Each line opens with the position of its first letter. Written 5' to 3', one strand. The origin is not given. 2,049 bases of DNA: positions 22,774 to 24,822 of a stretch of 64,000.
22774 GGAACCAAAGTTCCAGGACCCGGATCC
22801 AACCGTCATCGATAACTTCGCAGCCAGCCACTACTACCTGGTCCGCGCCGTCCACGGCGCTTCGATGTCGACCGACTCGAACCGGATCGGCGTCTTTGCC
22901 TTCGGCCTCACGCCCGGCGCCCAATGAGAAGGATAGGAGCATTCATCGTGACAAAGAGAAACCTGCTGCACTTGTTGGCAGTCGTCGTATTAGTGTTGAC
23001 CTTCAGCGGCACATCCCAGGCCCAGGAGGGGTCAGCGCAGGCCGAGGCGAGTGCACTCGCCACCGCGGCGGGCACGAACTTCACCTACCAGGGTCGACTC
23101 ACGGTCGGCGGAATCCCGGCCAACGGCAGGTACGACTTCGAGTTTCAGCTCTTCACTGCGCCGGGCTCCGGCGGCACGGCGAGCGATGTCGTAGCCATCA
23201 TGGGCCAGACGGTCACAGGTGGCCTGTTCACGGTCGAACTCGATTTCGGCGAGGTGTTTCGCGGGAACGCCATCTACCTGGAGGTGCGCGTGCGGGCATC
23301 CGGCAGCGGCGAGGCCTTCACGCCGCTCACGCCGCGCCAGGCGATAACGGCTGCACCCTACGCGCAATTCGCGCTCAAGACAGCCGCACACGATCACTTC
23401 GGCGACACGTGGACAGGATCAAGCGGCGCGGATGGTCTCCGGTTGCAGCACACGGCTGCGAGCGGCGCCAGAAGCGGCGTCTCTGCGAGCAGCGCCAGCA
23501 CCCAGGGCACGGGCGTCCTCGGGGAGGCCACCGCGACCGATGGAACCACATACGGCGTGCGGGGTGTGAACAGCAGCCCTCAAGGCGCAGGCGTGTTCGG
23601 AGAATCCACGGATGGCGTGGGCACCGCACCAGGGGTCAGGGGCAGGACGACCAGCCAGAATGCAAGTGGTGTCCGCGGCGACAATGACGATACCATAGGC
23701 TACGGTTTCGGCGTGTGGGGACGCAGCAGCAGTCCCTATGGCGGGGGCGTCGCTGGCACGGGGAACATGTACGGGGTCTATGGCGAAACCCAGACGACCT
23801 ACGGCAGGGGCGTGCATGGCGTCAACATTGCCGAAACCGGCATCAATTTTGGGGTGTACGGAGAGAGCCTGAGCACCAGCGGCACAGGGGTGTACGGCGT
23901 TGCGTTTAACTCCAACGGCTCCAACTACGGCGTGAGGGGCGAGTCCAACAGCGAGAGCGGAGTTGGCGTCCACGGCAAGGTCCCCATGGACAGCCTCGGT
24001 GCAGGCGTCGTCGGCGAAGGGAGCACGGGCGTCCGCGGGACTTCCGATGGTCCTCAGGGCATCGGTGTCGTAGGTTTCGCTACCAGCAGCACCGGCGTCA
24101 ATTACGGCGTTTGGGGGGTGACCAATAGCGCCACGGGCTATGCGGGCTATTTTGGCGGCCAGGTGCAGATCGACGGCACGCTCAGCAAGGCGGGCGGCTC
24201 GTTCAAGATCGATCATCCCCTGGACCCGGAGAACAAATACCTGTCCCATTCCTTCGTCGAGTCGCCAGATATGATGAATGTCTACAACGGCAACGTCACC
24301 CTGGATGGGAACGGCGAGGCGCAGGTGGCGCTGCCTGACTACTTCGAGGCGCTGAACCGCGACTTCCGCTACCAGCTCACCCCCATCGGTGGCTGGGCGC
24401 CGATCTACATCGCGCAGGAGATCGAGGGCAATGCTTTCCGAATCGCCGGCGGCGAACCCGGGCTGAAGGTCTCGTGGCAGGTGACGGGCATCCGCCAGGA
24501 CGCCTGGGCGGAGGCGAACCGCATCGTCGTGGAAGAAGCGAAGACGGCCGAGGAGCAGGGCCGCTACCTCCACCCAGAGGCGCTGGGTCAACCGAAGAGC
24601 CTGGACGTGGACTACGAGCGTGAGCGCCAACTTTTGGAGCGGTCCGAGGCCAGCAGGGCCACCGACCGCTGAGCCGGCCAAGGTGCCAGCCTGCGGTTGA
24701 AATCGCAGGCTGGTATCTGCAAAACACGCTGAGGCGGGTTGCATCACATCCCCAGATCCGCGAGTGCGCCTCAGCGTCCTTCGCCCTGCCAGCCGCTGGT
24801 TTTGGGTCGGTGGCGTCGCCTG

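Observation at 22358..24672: Two-gene surface-fibre cassette (small Gly-rich/FN3-like secreted protein plus 13-residue-repeat fibre with a conserved knob), present twice in the window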

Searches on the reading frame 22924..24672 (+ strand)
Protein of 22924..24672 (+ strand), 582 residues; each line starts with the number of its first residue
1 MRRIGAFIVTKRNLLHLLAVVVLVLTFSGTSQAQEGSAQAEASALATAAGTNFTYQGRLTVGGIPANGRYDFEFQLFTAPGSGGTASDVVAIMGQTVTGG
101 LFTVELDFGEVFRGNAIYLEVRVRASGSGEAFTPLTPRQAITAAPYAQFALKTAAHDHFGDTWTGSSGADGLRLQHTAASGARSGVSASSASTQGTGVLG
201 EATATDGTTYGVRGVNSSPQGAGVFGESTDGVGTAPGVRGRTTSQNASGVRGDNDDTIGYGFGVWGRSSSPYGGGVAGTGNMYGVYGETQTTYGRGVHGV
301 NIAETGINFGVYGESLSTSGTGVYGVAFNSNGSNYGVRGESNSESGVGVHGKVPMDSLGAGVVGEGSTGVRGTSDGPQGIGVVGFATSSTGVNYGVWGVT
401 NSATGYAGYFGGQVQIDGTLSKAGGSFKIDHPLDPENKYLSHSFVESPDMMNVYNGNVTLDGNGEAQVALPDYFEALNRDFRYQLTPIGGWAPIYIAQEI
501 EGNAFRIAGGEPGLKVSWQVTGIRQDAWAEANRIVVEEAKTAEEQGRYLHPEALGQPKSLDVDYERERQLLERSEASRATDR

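Call 3: search_protein_families(library=pfam, proteins=[window:22924-24672:+], max_evalue=1)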
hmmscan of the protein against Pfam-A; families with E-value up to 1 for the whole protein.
window:22924-24672:+ (582 aa): 0 families

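Call 4: search_protein_families(library=ncbifam, proteins=[window:22924-24672:+], max_evalue=1)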
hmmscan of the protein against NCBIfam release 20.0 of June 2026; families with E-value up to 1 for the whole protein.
window:22924-24672:+ (582 aa): 0 families

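Call 5: search_protein_families(library=phrogs, proteins=[window:22924-24672:+], max_evalue=1)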
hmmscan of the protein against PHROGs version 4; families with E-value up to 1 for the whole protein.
window:22924-24672:+ (582 aa): 1 family
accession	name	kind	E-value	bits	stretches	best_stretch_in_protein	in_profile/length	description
phrog_11559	-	unknown function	0.19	13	1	458-497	15-53/67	-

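Call 8: search_solved_structures(query=window:22924-24672:+, max_evalue=10)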
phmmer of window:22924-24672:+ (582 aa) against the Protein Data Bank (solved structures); distinct sequences matched with E-value up to 10: 0.

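Call 10: find_homologous_proteins(query=window:22924-24672:+)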
Query window:22924-24672:+ (582 aa): 7906 proteins with E <= 0.001 among 8000 candidates; the best 120 are listed.
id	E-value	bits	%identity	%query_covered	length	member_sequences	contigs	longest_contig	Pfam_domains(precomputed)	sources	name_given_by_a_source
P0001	0.0e+0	1253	100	99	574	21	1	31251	-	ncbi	-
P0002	0.0e+0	1108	89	99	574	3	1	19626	-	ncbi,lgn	-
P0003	8.0e-174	598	48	90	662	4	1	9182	-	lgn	-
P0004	2.1e-172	593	55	67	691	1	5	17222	-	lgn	-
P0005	3.2e-171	589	53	91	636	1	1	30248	-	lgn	-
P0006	3.9e-153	529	48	96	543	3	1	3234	-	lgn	-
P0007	1.2e-149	518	44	72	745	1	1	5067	-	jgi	-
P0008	4.2e-147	509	44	96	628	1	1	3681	-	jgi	jgi:hypothetical protein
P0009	2.2e-144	500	46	96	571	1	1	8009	-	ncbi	-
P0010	2.4e-142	494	49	90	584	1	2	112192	-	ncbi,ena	-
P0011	2.6e-142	494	46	74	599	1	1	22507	-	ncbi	-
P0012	1.2e-140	488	48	97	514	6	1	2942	-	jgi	-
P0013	1.1e-139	485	47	93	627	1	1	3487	-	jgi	jgi:hypothetical protein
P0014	4.2e-139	483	47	74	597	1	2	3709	-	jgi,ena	-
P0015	8.7e-138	479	54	74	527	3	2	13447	-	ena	-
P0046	5.8e-121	423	44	69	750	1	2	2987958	-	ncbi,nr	ncbi:MAG: hypothetical protein WHS44_02280 [Fimbriimonadales bacterium]|nr:MAG: hypothetical protein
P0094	2.1e-112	395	50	82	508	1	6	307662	-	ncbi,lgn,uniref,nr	ncbi:MAG: hypothetical protein WHS83_06470 [Chloroflexus sp.]|uniref:hypothetical protein n=1 Tax=Ch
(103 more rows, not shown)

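Call 14: find_encoding_contigs(protein=P0001, flank=6000, max_places=3)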
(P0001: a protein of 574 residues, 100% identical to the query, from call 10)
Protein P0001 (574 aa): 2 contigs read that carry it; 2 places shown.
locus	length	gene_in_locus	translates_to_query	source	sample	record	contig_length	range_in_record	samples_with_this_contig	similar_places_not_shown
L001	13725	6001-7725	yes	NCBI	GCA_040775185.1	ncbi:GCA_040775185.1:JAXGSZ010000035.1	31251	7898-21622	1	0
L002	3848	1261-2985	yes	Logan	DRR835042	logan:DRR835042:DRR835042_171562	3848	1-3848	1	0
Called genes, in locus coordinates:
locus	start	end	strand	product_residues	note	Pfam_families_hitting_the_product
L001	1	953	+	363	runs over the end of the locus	-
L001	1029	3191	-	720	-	PF13089:PP_kinase_N, PF13091:PLDc_2 (faint), PF02503:PP_kinase, PF17941:PP_kinase_C_1, PF13090:PP_kinase_C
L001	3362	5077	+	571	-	PF21850:DUF6909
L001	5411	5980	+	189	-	-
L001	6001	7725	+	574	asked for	-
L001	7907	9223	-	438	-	PF04820:Trp_halogenase (faint), PF13454:NAD_binding_9 (weak)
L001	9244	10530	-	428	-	PF01266:DAO (faint)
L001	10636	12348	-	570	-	PF01609:DDE_Tnp_1 (faint)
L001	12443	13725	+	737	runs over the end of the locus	-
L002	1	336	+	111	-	?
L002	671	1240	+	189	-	-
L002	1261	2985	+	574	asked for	-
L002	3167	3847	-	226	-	?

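Call 15: find_encoding_contigs(protein=P0094, flank=6000, max_places=3)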
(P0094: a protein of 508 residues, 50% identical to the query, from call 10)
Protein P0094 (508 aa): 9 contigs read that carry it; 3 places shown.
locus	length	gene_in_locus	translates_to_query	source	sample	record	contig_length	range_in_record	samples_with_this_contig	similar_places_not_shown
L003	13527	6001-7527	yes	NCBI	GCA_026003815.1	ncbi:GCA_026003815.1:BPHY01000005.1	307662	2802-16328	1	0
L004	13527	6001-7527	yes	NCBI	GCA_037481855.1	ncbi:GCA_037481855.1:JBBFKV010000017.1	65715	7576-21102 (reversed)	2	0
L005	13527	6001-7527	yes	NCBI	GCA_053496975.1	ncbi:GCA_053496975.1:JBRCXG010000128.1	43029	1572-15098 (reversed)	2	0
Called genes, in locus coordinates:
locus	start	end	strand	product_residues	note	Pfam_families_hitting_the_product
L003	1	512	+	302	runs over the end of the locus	PF21347:DUF3108_like (weak)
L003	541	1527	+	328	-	-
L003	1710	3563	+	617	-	PF13229:Beta_helix, PF02415:Chlam_PMP (faint)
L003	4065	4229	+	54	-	-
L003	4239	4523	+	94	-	PF12158:DUF3592 (weak)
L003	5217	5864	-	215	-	-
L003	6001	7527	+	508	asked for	-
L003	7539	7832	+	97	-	-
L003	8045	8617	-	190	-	PF02834:LigT_PEase, PF13563:2_5_RNA_ligase2, PF02834:LigT_PEase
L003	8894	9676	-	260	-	PF13462:Thioredoxin_4, PF01323:DSBA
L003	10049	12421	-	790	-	PF02190:LON_substr_bdg, PF00004:AAA, PF07728:AAA_5 (weak), PF22667:Lon_lid, PF05362:Lon_C, PF13541:ChlI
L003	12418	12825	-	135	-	-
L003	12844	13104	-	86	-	-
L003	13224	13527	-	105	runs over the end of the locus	PF13591:MerR_2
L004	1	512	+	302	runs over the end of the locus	PF21347:DUF3108_like (weak)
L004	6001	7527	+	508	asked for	-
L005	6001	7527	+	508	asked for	-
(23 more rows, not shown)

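Call 16: find_encoding_contigs(protein=P0046, flank=6000, max_places=3)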
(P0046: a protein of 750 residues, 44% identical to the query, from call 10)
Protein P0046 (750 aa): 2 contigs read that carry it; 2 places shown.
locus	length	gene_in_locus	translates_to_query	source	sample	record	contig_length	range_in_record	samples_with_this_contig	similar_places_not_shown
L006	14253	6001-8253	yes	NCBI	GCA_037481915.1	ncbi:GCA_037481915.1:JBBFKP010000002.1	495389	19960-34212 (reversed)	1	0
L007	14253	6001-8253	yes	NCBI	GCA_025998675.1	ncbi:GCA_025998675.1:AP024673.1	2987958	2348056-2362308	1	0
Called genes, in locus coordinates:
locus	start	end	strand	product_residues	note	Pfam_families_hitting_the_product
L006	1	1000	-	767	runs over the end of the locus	PF00122:E1-E2_ATPase, PF00702:Hydrolase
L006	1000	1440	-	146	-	PF01475:FUR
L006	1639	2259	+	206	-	PF14487:DarT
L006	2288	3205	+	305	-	PF01661:Macro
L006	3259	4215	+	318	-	PF02423:OCD_Mu_crystall, PF01488:Shikimate_DH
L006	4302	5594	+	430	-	PF07394:DUF1501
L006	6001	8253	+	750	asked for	-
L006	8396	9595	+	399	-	PF20510:HgmA_N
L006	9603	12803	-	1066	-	PF26549:Tricorn_N, PF26550:Tricorn_2nd, PF07676:PD40, PF07676:PD40, PF26549:Tricorn_N, PF26550:Tricorn_2nd, PF07676:PD40, PF26549:Tricorn_N, +8 more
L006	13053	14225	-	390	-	PF00404:Dockerin_1 (faint)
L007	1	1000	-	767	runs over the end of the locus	PF00122:E1-E2_ATPase, PF00702:Hydrolase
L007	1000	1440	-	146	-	PF01475:FUR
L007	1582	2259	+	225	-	PF14487:DarT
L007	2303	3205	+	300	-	PF01661:Macro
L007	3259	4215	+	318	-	PF02423:OCD_Mu_crystall, PF01488:Shikimate_DH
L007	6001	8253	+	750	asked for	-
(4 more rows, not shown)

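Call 24: find_related_loci(query=A1, collection=genome_contigs, flank=6000)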
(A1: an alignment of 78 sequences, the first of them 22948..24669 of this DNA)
Query A1 (574 aa) in genome_contigs; peptide patterns used: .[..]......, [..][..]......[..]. (x = any residue, [..] = any of these).
600 stretches matched a pattern (row limit reached: there are more); 589 encode a relative of the query (tblastn E <= 1e-3); the best 80 are kept; 80 distinct loci.
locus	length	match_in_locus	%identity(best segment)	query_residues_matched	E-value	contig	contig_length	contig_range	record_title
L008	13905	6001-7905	44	21-547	2e-130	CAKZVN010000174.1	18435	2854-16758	MAG: uncultured Litorilinea sp. isolate N1_Bin_METABAT__82_1 genome assembly, contig: c_000002751496, whole genome shotg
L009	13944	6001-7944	50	133-570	2e-117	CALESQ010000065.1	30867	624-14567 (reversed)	MAG TPA_asm: uncultured Caldilineales bacterium isolate SRR5576001_bin.117_CONCOCT_v1.1_MAG genome assembly, contig: ERZ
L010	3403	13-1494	47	145-560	1e-118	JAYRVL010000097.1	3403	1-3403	MAG: Anaerolineae bacterium isolate NJ_NJASGE3bin.1 k141_173642, whole genome shotgun sequence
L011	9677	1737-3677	39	5-571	1e-113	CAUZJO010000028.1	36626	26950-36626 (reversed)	MAG: Candidatus Sumerlaeia bacterium isolate CB27_Tmax.35 genome assembly, contig: Ga0310121_10000673, whole genome shot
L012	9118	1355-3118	49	127-564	7e-109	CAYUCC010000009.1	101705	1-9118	MAG TPA_asm: uncultured Anaerolineae bacterium isolate SRP173033_co1_350 genome assembly, contig: NODE_267_length_101705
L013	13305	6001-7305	48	157-566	6e-106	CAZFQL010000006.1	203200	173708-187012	MAG TPA_asm: uncultured Chlorobiaceae bacterium isolate SRP302447_co3_354 genome assembly, contig: NODE_178_length_20320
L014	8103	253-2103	49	109-562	5e-104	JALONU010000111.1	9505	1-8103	MAG: Bacteroidales bacterium isolate Prado085 scaffold_13062, whole genome shotgun sequence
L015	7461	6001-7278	46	116-561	1e-102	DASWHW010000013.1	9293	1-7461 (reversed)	MAG TPA_asm: Bacteroidota bacterium isolate SMAG_U2852 k141_1492435, whole genome shotgun sequence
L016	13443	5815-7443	42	1-565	5e-100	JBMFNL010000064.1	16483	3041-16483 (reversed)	MAG: Chloroflexia bacterium isolate KM4338-10 NODE_2006_length_16483_cov_40.618517, whole genome shotgun sequence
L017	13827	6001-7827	40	18-574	3e-99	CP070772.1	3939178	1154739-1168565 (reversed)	MAG: Phycisphaerales bacterium isolate bin220 chromosome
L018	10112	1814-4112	40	1-573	1e-98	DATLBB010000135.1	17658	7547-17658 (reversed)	MAG TPA_asm: Sedimentisphaerales bacterium isolate SMAG_U14287 k141_1987223, whole genome shotgun sequence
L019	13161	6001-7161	49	177-570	3e-99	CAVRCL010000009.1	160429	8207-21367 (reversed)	MAG: Thermoanaerobaculia bacterium isolate MFD00032.bin.2.65 genome assembly, contig: contig_7052, whole genome shotgun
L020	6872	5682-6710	47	133-556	7e-98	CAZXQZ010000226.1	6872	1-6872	MAG TPA_asm: uncultured Anaerolineae bacterium isolate SRP173033_co2_180 genome assembly, contig: NODE_7367_length_6872_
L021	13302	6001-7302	47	164-548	2e-97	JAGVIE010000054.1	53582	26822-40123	MAG: Bacteroidetes bacterium isolate DeMMO2_4 c_000000011338, whole genome shotgun sequence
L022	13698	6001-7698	43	35-554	1e-94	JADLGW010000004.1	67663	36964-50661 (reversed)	MAG: Phycisphaerales bacterium isolate SJ456 c_000000092553, whole genome shotgun sequence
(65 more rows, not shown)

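Call 25: predict_structure(alignment_id=A1)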
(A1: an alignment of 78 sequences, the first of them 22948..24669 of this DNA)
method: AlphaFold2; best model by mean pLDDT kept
length: 574 residues; sequences in the alignment: 78
mean_pLDDT: 75.8   pTM: 0.43
mean pLDDT of the five models: 75.8, 73.9, 72.8, 68.4, 66.6
residues with pLDDT >= 90: 169; 70-90: 202; 50-70: 145; < 50: 58
segments of 3 or more residues with pLDDT < 50: 20-39, 248-253, 259-267, 269-276, 354-356
pLDDT, mean of each block of 10 residues (from residue 1): 68 71 38 41 84 96 97 92 98 96 84 97 96 67 55 69 75 74 75 75 74 66 56 58 54 50 43 46 57 63 64 63 65 71 62 54 75 80 83 81 83 76 90 74 91 98 93 96 96 97 97 90 82 91 91 89 76 63
secondary structure, 60 per line:
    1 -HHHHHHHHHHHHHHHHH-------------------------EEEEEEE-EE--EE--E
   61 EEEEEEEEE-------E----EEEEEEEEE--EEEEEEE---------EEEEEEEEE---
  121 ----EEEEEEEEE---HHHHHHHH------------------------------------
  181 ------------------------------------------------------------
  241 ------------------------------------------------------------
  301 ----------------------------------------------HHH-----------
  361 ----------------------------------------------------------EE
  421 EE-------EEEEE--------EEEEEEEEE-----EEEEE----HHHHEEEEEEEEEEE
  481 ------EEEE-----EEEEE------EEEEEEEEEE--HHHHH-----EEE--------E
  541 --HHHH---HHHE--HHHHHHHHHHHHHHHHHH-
elements in order: H2-18 E44-50 E60-69 E82-90 E93-99 E109-117 E125-133 H137-144 E419-422 E430-434 E443-451 E457-461 H466-469 E470-480 E487-490 E496-500 E507-516 H519-523 E529-531 H543-546 H556-573

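Call 31: fold_search(model_id=the predicted structure, library=pdb)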
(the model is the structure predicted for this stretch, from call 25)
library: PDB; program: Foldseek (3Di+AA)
matches with E <= 10: 1264; with E <= 0.001: 0
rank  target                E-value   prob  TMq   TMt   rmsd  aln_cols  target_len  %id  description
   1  7eea_C                8.3e-03  1.00  0.11  0.10   2.2        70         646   18  Cyanophage Pam1 tailspike receptor-binding domain (released 2021-10-20)
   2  4ru5_C                1.7e-02  1.00  0.11  0.11   4.2        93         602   11  Crystal Structure of the Pseudomonas phage phi297 tailspike gp61 (released 2015-11-18)
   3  7eea_A                2.2e-02  1.00  0.11  0.10   2.3        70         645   18  Cyanophage Pam1 tailspike receptor-binding domain (released 2021-10-20)
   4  8zox_D                2.2e-02  0.98  0.11  0.26   5.0       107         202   10  3D structure of Y-50 TCR-TMM-CD1b ternary complex (released 2025-01-01)
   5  9k4a_A                2.3e-02  1.00  0.10  0.08   3.2        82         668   17  Cryo-EM structure of depolymerase S2-4 from Klebsiella phage K64-1 (released 2026-03-25)
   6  7eea_B                2.6e-02  1.00  0.11  0.10   2.3        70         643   18  Cyanophage Pam1 tailspike receptor-binding domain (released 2021-10-20)
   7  6ct8                  3.4e-02  0.99  0.12  0.25   9.5       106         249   14  Selenomethionine structure of N-truncated R2-type pyocin tail fiber at 2.6 angstrom resolution (released 2019-02-20)
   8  9blp                  4.5e-02  0.82  0.09  0.30   8.2       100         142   18  T450S mutant of repeat domain 2 from Clostridium perfringens adhesin CPE0147 with intramolecular ester bond (released 2025-05-07)
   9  4ilt_C                4.8e-02  0.96  0.10  0.31   6.8        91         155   19  Structure of the dioxygenase domain of SACTE_2871, a novel dioxygenase carbohydrate-binding protein fusion from the ce (released 2013-05-15)
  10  9b7g_H                5.7e-02  0.96  0.12  0.44   6.5       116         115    6  Cryo-EM structure of antibody TJ5-13 bound to H3 COBRA NG2 hemagglutinin (released 2025-05-07)
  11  5wec_B                6.0e-02  0.98  0.13  0.48   4.6       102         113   10  Structure of an alternative pilotin from the type II secretion system of Vibrio cholerae (released 2018-07-11)
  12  2f0c_B                6.0e-02  0.80  0.13  0.38  14.2       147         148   16  Structure of the Receptor Binding Protein (ORF49, bbp) from lactophage tp901-1 (released 2006-03-28)
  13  6cl6_A                6.3e-02  1.00  0.11  0.17   3.7        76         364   20  Structure of P. aeruginosa R2 pyocin fiber PA0620 comprising C-terminal residues 323-691 (released 2018-06-27)
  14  8xub_A                6.3e-02  0.95  0.11  0.26   5.2       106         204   10  Crystal structure of Y-50 TCR (released 2025-01-01)
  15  8tbq_P                6.3e-02  0.57  0.11  0.26   7.2       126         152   11  The crystal structure of human VISTA extra cellular domain in complex with Fab fragment of pH-selective anti-VISTA ant (released 2024-03-20)
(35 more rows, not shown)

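Call 54: fold_search(model_id=the predicted structure, library=viral)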
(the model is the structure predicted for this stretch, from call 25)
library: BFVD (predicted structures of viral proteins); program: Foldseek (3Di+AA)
matches with E <= 10: 577; with E <= 0.001: 23
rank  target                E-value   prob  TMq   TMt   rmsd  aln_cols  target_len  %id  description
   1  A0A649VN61            3.2e-10  1.00  0.17  0.27  10.8       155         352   37  Minor tail protein [Arthrobacter phage Mufasa8]
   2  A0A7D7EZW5            3.6e-10  1.00  0.16  0.11  41.7       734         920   16  (no name in the UniProt tables at hand)
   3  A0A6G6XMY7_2          1.3e-09  1.00  0.20  0.14  19.8       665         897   17  (no name in the UniProt tables at hand)
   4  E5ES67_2              1.5e-08  1.00  0.15  0.10  11.9       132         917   34  (no name in the UniProt tables at hand)
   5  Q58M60                1.7e-08  1.00  0.19  0.10  15.2       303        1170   25  Phage tail fiber-like protein [Prochlorococcus phage P-SSM2]
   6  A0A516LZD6            1.0e-07  1.00  0.18  0.20  14.8       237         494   20  (no name in the UniProt tables at hand)
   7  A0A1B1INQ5            1.4e-07  1.00  0.14  0.18  12.1       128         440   30  (no name in the UniProt tables at hand)
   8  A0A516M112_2          2.8e-07  1.00  0.21  0.15  26.9       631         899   16  (no name in the UniProt tables at hand)
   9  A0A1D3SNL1            4.0e-07  1.00  0.23  0.17  19.7       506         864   15  (no name in the UniProt tables at hand)
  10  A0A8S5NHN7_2          5.9e-07  1.00  0.16  0.12  26.5       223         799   13  Tail protein [Siphoviridae sp. ctmTU3]
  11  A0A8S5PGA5            8.3e-07  1.00  0.19  0.31  17.0       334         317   13  Uncharacterized protein (Fragment) [Siphoviridae sp. ctXQ92]
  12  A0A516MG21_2          2.7e-06  1.00  0.15  0.11   9.2       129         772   27  (no name in the UniProt tables at hand)
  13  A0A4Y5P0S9            6.3e-06  1.00  0.14  0.30  14.9       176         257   20  (no name in the UniProt tables at hand)
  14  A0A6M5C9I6            6.3e-06  1.00  0.18  0.34  17.1       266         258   17  (no name in the UniProt tables at hand)
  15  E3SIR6                8.8e-06  1.00  0.15  0.35  16.2       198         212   18  Uncharacterized protein [Synechococcus phage S-SM2]
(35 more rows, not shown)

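Call 60: search_solved_structures(query=A1, max_evalue=10, show_alignments=2)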
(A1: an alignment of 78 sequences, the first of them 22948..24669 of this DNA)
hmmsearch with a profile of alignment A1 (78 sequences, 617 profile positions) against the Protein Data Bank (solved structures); distinct sequences matched with E-value up to 10: 0.

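Call 61: search_protein_families(library=pfam, alignment_id=A1, max_evalue=0.01)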
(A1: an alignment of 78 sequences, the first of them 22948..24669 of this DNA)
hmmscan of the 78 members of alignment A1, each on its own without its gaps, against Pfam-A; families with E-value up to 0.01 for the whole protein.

A. member 1, window:22948-24669:+ (574 aa): 0 families

B. families by the number of members that match (of 78 scanned): 3 families
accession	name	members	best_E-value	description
PF13634.11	Nucleoporin_FG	2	8.6e-07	Nucleoporin FG repeat region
PF22578.2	GGR_cat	1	0.0057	Geranylgeranyl reductase catalytic domain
PF13193.12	AMP-binding_C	1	0.0078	AMP-binding enzyme C-terminal domain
